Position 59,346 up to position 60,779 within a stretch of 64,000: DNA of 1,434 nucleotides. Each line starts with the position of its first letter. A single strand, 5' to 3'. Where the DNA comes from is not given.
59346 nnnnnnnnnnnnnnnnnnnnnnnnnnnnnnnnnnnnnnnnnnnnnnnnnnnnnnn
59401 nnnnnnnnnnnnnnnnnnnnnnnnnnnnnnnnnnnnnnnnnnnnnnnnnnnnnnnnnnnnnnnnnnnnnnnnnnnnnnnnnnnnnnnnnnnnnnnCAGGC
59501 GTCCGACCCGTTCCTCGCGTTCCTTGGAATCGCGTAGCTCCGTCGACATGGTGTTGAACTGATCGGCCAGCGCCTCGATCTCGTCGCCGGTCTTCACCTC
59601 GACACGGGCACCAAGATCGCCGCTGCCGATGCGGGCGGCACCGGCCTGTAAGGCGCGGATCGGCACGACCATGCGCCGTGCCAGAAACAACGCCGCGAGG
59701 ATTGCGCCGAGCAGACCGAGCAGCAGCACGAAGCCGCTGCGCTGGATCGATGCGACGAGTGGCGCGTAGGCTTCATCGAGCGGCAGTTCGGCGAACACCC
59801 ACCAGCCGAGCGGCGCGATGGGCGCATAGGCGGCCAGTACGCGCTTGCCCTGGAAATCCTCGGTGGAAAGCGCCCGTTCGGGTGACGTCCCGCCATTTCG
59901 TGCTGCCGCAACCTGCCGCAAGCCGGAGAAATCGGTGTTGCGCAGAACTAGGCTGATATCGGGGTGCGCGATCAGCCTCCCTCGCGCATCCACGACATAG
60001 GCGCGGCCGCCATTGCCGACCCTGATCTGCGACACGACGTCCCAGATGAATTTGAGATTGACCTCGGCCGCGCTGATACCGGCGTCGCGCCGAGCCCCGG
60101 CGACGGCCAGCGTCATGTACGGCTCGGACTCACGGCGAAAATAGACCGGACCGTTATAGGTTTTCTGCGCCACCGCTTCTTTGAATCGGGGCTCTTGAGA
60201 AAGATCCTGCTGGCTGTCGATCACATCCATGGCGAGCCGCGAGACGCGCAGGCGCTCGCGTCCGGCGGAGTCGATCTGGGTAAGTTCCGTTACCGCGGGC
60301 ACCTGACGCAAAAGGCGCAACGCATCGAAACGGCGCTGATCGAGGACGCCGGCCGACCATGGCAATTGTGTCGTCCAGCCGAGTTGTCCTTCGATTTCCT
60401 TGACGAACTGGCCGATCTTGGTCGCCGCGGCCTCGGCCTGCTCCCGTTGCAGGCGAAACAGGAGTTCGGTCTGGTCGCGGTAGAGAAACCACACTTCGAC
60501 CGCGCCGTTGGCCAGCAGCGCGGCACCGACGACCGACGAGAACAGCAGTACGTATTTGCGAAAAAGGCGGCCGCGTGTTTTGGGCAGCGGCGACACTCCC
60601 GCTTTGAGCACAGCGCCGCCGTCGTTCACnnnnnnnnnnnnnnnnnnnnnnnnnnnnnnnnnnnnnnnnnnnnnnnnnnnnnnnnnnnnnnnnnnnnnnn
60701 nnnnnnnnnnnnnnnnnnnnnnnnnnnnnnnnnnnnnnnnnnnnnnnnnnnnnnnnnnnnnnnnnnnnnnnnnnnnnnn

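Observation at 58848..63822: Tandem array of orphan periplasmic binding-protein genes translationally coupled to a HAMP-adenylate cyclase: candidate binding-protein-dependent cAMP signalling module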

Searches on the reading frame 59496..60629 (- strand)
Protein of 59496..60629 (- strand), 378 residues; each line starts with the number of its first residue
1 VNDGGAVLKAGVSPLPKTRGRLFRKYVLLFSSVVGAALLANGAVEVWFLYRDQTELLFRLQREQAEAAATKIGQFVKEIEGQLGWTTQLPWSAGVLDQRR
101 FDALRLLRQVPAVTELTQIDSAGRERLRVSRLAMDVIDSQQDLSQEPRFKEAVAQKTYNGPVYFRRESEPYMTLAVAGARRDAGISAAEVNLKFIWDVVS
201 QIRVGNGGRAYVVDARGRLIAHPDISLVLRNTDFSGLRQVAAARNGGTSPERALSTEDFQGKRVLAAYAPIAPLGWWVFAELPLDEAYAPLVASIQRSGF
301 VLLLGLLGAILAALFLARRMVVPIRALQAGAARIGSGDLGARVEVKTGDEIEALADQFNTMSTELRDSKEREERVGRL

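Call 14: find_related_loci(query=A1, collection=genome_contigs, flank=10000)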
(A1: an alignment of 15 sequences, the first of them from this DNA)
Query A1 (378 aa) in genome_contigs; peptide patterns used: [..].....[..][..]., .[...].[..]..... (x = any residue, [..] = any of these).
599 stretches matched a pattern (row limit reached: there are more); 582 encode a relative of the query (tblastn E <= 1e-3); the best 80 are kept; 80 distinct loci.
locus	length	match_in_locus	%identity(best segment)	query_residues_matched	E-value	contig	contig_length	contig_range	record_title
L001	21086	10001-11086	89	17-378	0e+0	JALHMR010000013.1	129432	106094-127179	MAG: Rhodospirillaceae bacterium isolate Bin_39_2_2 c_000000000892, whole genome shotgun sequence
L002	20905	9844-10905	68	17-368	2e-161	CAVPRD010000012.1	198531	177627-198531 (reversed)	MAG: uncultured proteobacterium isolate MFD00392.bin.1.301 genome assembly, contig: contig_56721, whole genome shotgun s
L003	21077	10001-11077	67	9-368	4e-161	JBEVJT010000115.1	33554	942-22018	MAG: Xanthobacteraceae bacterium isolate T4R1BO.metabat2.83 T4R1BO.metabat2.83_k133_9741345, whole genome shotgun sequen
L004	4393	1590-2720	66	2-374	4e-162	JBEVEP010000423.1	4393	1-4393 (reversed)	MAG: Mesorhizobium sp. isolate T2R2BO.35.metabat2 T2R2BO.35.metabat2_k133_4971072, whole genome shotgun sequence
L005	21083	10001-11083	69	11-370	1e-157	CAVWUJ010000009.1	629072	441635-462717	MAG: uncultured Alphaproteobacteria bacterium isolate MFD03066.bin.2.89 genome assembly, contig: contig_7447, whole geno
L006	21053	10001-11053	68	20-368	2e-156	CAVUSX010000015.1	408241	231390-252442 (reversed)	MAG: uncultured Alphaproteobacteria bacterium isolate MFD00964.bin.2.133 genome assembly, contig: contig_34135, whole ge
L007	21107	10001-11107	68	17-378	2e-155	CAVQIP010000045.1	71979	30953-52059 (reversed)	MAG: uncultured Alphaproteobacteria bacterium isolate MFD10007.bin.2.2 genome assembly, contig: contig_42366, whole geno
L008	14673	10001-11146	64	1-378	6e-155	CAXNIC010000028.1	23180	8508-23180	MAG: Alphaproteobacteria bacterium isolate LH-05nov19-173 genome assembly, contig: LH-05nov19-C4501, whole genome shotgu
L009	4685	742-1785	69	21-368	3e-158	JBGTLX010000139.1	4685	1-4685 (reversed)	MAG: Rhizobiaceae bacterium isolate JTS-RE348 k141_2662265, whole genome shotgun sequence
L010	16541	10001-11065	71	16-368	7e-155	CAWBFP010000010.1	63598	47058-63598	MAG: uncultured Alphaproteobacteria bacterium isolate MFD04850.bin.2.257 genome assembly, contig: contig_12958, whole ge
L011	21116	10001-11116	66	14-378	2e-154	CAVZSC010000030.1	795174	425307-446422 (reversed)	MAG: uncultured Alphaproteobacteria bacterium isolate MFD00962.bin.2.1 genome assembly, contig: contig_384, whole genome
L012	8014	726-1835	65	1-368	6e-154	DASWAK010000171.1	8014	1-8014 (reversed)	MAG TPA_asm: Pseudolabrys sp. isolate SMAG_U2654 k141_205003, whole genome shotgun sequence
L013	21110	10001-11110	65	14-378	9e-154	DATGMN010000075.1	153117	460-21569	MAG TPA_asm: Bradyrhizobium sp. isolate SMAG_U9913 k141_267052, whole genome shotgun sequence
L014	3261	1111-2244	67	1-375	3e-160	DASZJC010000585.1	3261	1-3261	MAG TPA_asm: Xanthobacteraceae bacterium isolate SMAG_U6619 k141_5063067, whole genome shotgun sequence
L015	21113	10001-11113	66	14-378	5e-153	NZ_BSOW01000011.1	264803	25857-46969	Bradyrhizobium iriomotense strain NBRC 102520 sequence011, whole genome shotgun sequence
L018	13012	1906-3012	66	1-368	5e-152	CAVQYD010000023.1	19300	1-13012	MAG: uncultured Alphaproteobacteria bacterium isolate MFD00031.bin.2.114 genome assembly, contig: contig_43025, whole ge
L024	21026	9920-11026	65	1-368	7e-151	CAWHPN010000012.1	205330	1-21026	MAG: uncultured Alphaproteobacteria bacterium isolate MFD08669.bin.1.44 genome assembly, contig: contig_32846, whole gen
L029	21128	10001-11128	64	13-378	2e-150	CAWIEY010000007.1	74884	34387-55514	MAG: uncultured Alphaproteobacteria bacterium isolate MFD09603.bin.2.185 genome assembly, contig: contig_2409, whole gen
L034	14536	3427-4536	65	4-368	4e-150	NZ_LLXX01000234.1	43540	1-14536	Bradyrhizobium valentinum strain LmjM3 contig_88, whole genome shotgun sequence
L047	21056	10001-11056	67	19-368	2e-149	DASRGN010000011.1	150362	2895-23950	MAG TPA_asm: Pseudolabrys sp. isolate SMAG_U10059 k141_351366, whole genome shotgun sequence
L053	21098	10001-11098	65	19-378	8e-149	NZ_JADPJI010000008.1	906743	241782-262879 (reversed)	Bradyrhizobium sp. 199 11LoS20_4_3, whole genome shotgun sequence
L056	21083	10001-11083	65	10-368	1e-148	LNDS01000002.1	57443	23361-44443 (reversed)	MAG: Rhizobiales bacterium Ga0077525 Ga0077525_102.1, whole genome shotgun sequence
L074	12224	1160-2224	68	16-368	4e-147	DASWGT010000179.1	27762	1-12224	MAG TPA_asm: Rhodospirillales bacterium isolate SMAG_U2823 k141_2427027, whole genome shotgun sequence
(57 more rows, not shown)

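Call 29: search_protein_families(library=pfam, proteins=[L074:1160-3517:+, L010:10001-13156:+, L003:10001-12367:+, L006:10001-12343:+, L047:10001-12877:+, L018:1906-4440:+, L056:10001-13162:+, L053:10001-12481:+, L024:9920-11728:+, L029:10001-11830:+], max_evalue=0.0001)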
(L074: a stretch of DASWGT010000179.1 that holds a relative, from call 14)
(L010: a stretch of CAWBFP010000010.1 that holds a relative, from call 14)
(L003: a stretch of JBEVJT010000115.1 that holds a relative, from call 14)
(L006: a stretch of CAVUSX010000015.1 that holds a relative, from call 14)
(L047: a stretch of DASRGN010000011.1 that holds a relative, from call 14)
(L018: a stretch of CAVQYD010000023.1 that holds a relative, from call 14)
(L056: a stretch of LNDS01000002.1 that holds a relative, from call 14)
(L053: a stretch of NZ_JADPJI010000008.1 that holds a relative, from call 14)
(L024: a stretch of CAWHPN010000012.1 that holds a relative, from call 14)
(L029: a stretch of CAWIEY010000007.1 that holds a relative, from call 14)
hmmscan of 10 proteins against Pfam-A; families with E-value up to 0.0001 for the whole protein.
L074:1160-3517:+ (786 aa): 7 families
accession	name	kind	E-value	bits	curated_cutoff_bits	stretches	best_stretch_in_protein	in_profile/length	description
PF02518.31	HATPase_c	-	5e-34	117.5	26.4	1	668-778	1-110/111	Histidine kinase-, DNA gyrase B-, and HSP90-like ATPase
PF00512.31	HisKA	-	1.2e-22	80.1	26.9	1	555-622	2-66/66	His Kinase A (phospho-acceptor) domain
PF02743.24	dCache_1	-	1.9e-18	67.3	45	1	45-268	10-240/240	Cache domain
PF01590.32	GAF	-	2e-18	67.7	22.4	1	392-532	1-133/133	GAF domain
PF13185.12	GAF_2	-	2e-17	64.1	28.6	1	391-532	2-135/136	GAF domain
PF13492.12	GAF_3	-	7.7e-14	52.7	27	1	392-534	1-129/129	GAF domain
PF00672.30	HAMP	-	5.5e-13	49.5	25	1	302-354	1-53/53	HAMP domain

L010:10001-13156:+ (1052 aa): 9 families
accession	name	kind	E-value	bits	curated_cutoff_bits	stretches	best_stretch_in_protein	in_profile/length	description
PF00072.30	Response_reg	-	9.9e-41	138.8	30.2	2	805-913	1-110/111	Response regulator receiver domain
PF02518.31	HATPase_c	-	1e-27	97.2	26.4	1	668-779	2-109/111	Histidine kinase-, DNA gyrase B-, and HSP90-like ATPase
PF00512.31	HisKA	-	5.1e-22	78.1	26.9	1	554-621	2-66/66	His Kinase A (phospho-acceptor) domain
PF02743.24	dCache_1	-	4.4e-20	72.7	45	1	45-268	10-240/240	Cache domain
PF13185.12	GAF_2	-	3.4e-17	63.4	28.6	1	391-532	2-136/136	GAF domain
PF00672.30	HAMP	-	1.9e-15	57.3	25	1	302-354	1-53/53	HAMP domain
PF01590.32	GAF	-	9.9e-15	55.7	22.4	1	392-531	1-133/133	GAF domain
PF13492.12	GAF_3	-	1.2e-12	48.8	27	1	392-533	1-129/129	GAF domain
PF17201.10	Cache_3-Cache_2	-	2.1e-06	27.7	27.7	1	176-278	187-293/299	Cache 3/Cache 2 fusion domain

L003:10001-12367:+ (789 aa): 8 families
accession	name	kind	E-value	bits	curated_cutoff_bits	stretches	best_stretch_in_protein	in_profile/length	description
PF02518.31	HATPase_c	-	8.8e-34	116.7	26.4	1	671-781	1-110/111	Histidine kinase-, DNA gyrase B-, and HSP90-like ATPase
PF00512.31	HisKA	-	1.3e-21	76.8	26.9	1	558-625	2-66/66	His Kinase A (phospho-acceptor) domain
PF02743.24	dCache_1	-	4e-20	72.8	45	1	43-272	4-240/240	Cache domain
PF00672.30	HAMP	-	1.9e-15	57.4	25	1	306-358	1-53/53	HAMP domain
PF13185.12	GAF_2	-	2.5e-15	57.3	28.6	1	395-536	2-136/136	GAF domain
PF01590.32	GAF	-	5.4e-13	50.1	22.4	1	396-535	1-133/133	GAF domain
PF13492.12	GAF_3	-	9e-12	46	27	1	396-537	1-129/129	GAF domain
PF17201.10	Cache_3-Cache_2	-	1.1e-07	31.9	27.7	1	180-281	187-292/299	Cache 3/Cache 2 fusion domain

L006:10001-12343:+ (781 aa): 8 families
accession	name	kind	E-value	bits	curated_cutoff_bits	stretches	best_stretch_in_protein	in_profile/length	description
PF02518.31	HATPase_c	-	2.1e-33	115.5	26.4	1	663-772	1-109/111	Histidine kinase-, DNA gyrase B-, and HSP90-like ATPase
PF00512.31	HisKA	-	3e-21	75.7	26.9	1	550-617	2-66/66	His Kinase A (phospho-acceptor) domain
PF02743.24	dCache_1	-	1.9e-17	64.1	45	1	35-263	4-239/240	Cache domain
PF13185.12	GAF_2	-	3e-15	57.1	28.6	1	387-528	2-136/136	GAF domain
PF00672.30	HAMP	-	3.3e-14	53.4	25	1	298-350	1-53/53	HAMP domain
PF01590.32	GAF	-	9.5e-13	49.3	22.4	1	388-527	1-133/133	GAF domain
PF13492.12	GAF_3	-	4e-12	47.1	27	1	388-529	1-129/129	GAF domain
PF17201.10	Cache_3-Cache_2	-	3.2e-06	27.1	27.7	1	172-272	187-291/299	Cache 3/Cache 2 fusion domain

L047:10001-12877:+ (959 aa): 10 families
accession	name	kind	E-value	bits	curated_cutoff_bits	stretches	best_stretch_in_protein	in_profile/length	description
PF13185.12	GAF_2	-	1.6e-35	122.7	28.6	2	565-706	2-136/136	GAF domain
PF02518.31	HATPase_c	-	1.1e-32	113.2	26.4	1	841-950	1-109/111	Histidine kinase-, DNA gyrase B-, and HSP90-like ATPase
PF01590.32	GAF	-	2.8e-32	112.5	22.4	2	390-528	1-133/133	GAF domain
PF13492.12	GAF_3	-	2.2e-23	83.5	27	2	569-707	4-129/129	GAF domain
PF02743.24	dCache_1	-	8.1e-21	75.1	45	1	34-264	2-239/240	Cache domain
PF00512.31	HisKA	-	1.6e-20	73.4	26.9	1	728-795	2-66/66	His Kinase A (phospho-acceptor) domain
PF00672.30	HAMP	-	5.2e-16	59.1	25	1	299-351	1-53/53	HAMP domain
PF11849.14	DUF3369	-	8.7e-07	29.8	27.2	0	496-537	127-168/168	Domain of unknown function (DUF3369)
PF17201.10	Cache_3-Cache_2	-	2.6e-06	27.4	27.7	1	173-274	187-292/299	Cache 3/Cache 2 fusion domain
PF15714.11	SpoVT_C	-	3.8e-06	27.4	27.5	0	446-521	44-120/128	Stage V sporulation protein T C-terminal, transcription factor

L018:1906-4440:+ (845 aa): 8 families
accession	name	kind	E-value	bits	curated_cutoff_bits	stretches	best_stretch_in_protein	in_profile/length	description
PF02743.24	dCache_1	-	6e-24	85.3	45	1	54-282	4-240/240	Cache domain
PF02518.31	HATPase_c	-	4.4e-23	82.3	26.4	1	720-834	5-110/111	Histidine kinase-, DNA gyrase B-, and HSP90-like ATPase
PF13185.12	GAF_2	-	1.1e-18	68.2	28.6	1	405-546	2-136/136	GAF domain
PF01590.32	GAF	-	1.7e-18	67.9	22.4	1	406-545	1-133/133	GAF domain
PF00672.30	HAMP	-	1e-15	58.2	25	1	316-368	1-53/53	HAMP domain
PF13492.12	GAF_3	-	6.4e-12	46.4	27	1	406-547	1-129/129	GAF domain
PF00512.31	HisKA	-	2.2e-07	31.3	26.9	1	584-670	2-66/66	His Kinase A (phospho-acceptor) domain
PF17201.10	Cache_3-Cache_2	-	1.5e-06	28.1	27.7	1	192-290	188-291/299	Cache 3/Cache 2 fusion domain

L056:10001-13162:+ (1054 aa): 9 families
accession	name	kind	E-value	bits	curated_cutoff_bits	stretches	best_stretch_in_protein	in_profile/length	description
PF00072.30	Response_reg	-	4.5e-46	156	30.2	2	810-918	1-110/111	Response regulator receiver domain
PF02518.31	HATPase_c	-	4.3e-30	104.8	26.4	1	679-790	2-108/111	Histidine kinase-, DNA gyrase B-, and HSP90-like ATPase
PF01590.32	GAF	-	3.9e-19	70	22.4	1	399-542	1-133/133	GAF domain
PF13185.12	GAF_2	-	4.6e-19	69.4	28.6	1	399-543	3-136/136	GAF domain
PF02743.24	dCache_1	-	1.6e-18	67.6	45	1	49-274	8-240/240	Cache domain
PF00512.31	HisKA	-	1.6e-17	63.7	26.9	1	565-632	2-66/66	His Kinase A (phospho-acceptor) domain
PF00672.30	HAMP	-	5.6e-15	55.8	25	1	308-360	1-53/53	HAMP domain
PF13492.12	GAF_3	-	3.7e-10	40.8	27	1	400-544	2-129/129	GAF domain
PF17201.10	Cache_3-Cache_2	-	2.3e-06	27.6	27.7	1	182-284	187-293/299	Cache 3/Cache 2 fusion domain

L053:10001-12481:+ (827 aa): 7 families
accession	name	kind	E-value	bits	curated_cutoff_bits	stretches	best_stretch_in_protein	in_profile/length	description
PF02518.31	HATPase_c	-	6.2e-22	78.6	26.4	1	702-816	4-110/111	Histidine kinase-, DNA gyrase B-, and HSP90-like ATPase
PF02743.24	dCache_1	-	6e-19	69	45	1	36-264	4-240/240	Cache domain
PF01590.32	GAF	-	1.1e-18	68.5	22.4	1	389-528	1-133/133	GAF domain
PF13185.12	GAF_2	-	2.7e-16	60.4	28.6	1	389-529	3-136/136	GAF domain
PF00672.30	HAMP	-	3.3e-14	53.4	25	1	298-350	1-53/53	HAMP domain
PF13492.12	GAF_3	-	2.5e-07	31.6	27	1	391-530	3-129/129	GAF domain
PF00512.31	HisKA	-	7.4e-07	29.6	26.9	1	567-652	2-65/66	His Kinase A (phospho-acceptor) domain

L024:9920-11728:+ (603 aa): 6 families
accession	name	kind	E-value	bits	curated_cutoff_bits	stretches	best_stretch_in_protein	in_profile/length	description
PF02743.24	dCache_1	-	1.4e-20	74.3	45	1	54-282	4-240/240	Cache domain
PF13185.12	GAF_2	-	2.8e-19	70.1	28.6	1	405-546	2-136/136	GAF domain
PF01590.32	GAF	-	1e-16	62.1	22.4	1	406-545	1-133/133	GAF domain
PF00672.30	HAMP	-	2.9e-15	56.7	25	1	316-368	1-53/53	HAMP domain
PF13492.12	GAF_3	-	4.2e-11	43.8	27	1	406-547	1-129/129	GAF domain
PF17201.10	Cache_3-Cache_2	-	1.2e-07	31.8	27.7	1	191-290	187-291/299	Cache 3/Cache 2 fusion domain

L029:10001-11830:+ (610 aa): 6 families
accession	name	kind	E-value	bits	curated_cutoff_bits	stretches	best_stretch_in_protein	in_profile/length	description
PF02743.24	dCache_1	-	3.8e-17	63.1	45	1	43-274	2-240/240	Cache domain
PF00672.30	HAMP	-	7.5e-15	55.4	25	1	308-360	1-53/53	HAMP domain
PF01590.32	GAF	-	2.8e-11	44.5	22.4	1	402-541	4-133/133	GAF domain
PF13492.12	GAF_3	-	5.4e-10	40.2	27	1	405-543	7-129/129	GAF domain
PF13185.12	GAF_2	-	1.6e-09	38.5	28.6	1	404-542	8-136/136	GAF domain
PF17201.10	Cache_3-Cache_2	-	2.6e-06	27.4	27.7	1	181-283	186-292/299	Cache 3/Cache 2 fusion domain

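Call 38: search_solved_structures(query=A1, max_evalue=0.01, show_alignments=1)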
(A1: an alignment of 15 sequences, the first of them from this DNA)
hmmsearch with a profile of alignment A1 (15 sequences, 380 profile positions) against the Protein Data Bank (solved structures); distinct sequences matched with E-value up to 0.01: 19.
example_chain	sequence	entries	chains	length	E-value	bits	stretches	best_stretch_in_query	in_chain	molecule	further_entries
5jjn_B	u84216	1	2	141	1e-05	27.8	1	301-373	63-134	Sensory rhodopsin II transducer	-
5jjj_B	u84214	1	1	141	1.8e-05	26.9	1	301-373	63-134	Sensory rhodopsin II transducer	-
3lic_A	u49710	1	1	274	2.6e-05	26.4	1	210-297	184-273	Sensor protein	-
2f95_B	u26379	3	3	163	2.9e-05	26.2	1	301-374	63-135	Sensory rhodopsin II transducer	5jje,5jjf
3li8_A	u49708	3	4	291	3.8e-05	25.9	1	179-291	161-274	Hypothetical sensory transduction histidine kinase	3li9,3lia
4gyc_B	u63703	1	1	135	9.9e-05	24.5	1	301-370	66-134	Sensory rhodopsin II transducer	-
3lib_A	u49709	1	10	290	0.00012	24.2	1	177-292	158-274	Hypothetical sensory transduction histidine kinase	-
5iji_A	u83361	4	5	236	0.00043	22.4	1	308-375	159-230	Nitrate/nitrite sensor histidine kinase NarQ | Nitrate/nitrite sensor protein NarQ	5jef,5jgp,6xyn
5jeq_A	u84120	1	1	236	0.00046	22.3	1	308-375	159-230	Nitrate/nitrite sensor protein NarQ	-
9wxr_A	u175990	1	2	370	0.00048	22.2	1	303-375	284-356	Rhodopsin,Chemotaxis protein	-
6yue_A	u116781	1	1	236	0.00051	22.2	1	308-375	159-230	Nitrate/nitrite sensor protein NarQ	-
5lt9_A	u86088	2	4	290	0.0015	20.6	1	173-236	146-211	Methyl-accepting chemotaxis protein PctB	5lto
5ltv_A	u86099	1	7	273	0.0021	20.1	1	171-230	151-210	Chemotactic transducer PctC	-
6pxy_A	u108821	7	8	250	0.0037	19.3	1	171-231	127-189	Putative methyl-accepting chemotaxis protein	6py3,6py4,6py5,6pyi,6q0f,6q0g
6s18_A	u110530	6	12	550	0.0042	19.1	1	301-375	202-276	Aromatic acid chemoreceptor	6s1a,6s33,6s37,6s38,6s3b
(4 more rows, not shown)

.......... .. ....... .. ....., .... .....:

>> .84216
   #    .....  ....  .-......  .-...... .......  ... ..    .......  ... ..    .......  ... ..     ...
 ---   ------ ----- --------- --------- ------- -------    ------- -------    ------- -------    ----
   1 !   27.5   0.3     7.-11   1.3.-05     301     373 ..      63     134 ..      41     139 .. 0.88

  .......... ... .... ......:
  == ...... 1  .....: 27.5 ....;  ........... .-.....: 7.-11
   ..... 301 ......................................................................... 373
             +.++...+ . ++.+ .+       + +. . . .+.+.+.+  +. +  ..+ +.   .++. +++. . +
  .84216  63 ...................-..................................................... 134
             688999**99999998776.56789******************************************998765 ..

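Call 44: predict_structure(alignment_id=A1)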
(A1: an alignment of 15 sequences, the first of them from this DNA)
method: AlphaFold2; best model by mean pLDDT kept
length: 378 residues; sequences in the alignment: 15
mean_pLDDT: 80.9   pTM: 0.65
mean pLDDT of the five models: 80.9, 78.5, 77.6, 75.9, 75.7
residues with pLDDT >= 90: 129; 70-90: 178; 50-70: 47; < 50: 24
segments of 3 or more residues with pLDDT < 50: 1-20, 247-250
pLDDT, mean of each block of 10 residues (from residue 1): 32 39 69 82 84 85 89 92 87 82 91 93 93 87 94 93 83 92 91 90 84 92 89 91 69 79 91 89 88 84 83 74 66 64 62 72 77 67
secondary structure, 60 per line:
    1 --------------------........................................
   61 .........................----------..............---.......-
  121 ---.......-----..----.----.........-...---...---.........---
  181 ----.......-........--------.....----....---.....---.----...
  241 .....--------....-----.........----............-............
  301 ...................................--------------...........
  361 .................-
elements in order: H21-85 H96-109 E113-119 E124-130 H147-155 E157-159 E163-165 E169-177 E185-191 H193-200 E209-213 E218-221 H225-229 H238-245 E254-257 E263-271 E276-283 H284-287 H289-335 H350-377
